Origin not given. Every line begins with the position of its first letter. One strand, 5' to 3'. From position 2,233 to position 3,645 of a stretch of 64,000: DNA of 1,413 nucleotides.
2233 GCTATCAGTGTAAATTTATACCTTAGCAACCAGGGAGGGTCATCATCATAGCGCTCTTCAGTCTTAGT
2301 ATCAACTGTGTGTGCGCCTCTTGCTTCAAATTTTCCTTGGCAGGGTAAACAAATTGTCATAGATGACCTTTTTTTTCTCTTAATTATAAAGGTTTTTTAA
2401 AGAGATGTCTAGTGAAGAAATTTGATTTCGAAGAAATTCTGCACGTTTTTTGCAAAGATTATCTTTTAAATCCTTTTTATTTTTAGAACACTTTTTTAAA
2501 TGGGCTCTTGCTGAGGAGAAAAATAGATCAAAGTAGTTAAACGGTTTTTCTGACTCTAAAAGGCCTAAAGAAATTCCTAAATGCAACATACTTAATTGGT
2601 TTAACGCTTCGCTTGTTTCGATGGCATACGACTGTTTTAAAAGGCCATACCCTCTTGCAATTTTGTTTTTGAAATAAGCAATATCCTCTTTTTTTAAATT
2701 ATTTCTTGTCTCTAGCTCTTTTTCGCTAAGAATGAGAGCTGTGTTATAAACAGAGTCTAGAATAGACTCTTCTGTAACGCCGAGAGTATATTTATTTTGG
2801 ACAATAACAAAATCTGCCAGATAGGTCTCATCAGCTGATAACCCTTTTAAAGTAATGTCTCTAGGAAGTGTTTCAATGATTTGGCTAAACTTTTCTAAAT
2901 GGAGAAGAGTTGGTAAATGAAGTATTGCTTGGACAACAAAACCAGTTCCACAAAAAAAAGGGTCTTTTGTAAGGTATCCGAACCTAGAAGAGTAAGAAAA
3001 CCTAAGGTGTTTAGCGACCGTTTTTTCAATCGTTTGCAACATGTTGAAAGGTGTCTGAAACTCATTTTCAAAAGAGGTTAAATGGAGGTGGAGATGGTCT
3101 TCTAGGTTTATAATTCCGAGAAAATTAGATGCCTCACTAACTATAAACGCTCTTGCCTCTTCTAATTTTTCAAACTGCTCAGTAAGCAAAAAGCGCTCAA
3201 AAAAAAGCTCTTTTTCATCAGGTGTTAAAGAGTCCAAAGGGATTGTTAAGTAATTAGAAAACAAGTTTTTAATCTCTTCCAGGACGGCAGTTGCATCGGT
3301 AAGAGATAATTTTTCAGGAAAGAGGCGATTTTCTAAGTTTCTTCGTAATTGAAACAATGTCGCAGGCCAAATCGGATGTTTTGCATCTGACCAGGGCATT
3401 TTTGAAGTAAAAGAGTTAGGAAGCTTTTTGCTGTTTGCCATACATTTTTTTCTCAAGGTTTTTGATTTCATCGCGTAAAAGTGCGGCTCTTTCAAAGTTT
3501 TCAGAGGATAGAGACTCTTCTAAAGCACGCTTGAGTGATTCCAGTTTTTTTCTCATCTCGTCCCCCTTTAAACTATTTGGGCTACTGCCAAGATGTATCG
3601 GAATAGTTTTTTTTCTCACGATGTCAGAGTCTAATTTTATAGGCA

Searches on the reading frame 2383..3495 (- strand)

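Call 74: search_protein_families(library=ncbifam, max_evalue=0.00001, proteins=[window:2383-3495:-])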
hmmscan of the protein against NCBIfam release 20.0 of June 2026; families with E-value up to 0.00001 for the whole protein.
window:2383-3495:- (371 aa): 5 families
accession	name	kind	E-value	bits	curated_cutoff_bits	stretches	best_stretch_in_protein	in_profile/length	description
NF002191.0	PRK01059.1-1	equivalog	1.2e-73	248.2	381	1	32-364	12-356/358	protein arginine kinase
NF002194.0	PRK01059.1-4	equivalog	1.2e-48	166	385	1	48-359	20-340/345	protein arginine kinase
NF053707.1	PrArgKinMcsBBac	equivalog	2.4e-36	125.7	500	1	25-319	7-311/347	protein-arginine kinase McsB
NF002193.0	PRK01059.1-3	equivalog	1.9e-35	122.5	471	1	36-359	15-334/335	protein arginine kinase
NF002192.0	PRK01059.1-2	equivalog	3e-23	82.5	679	1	49-345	28-325/340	protein arginine kinase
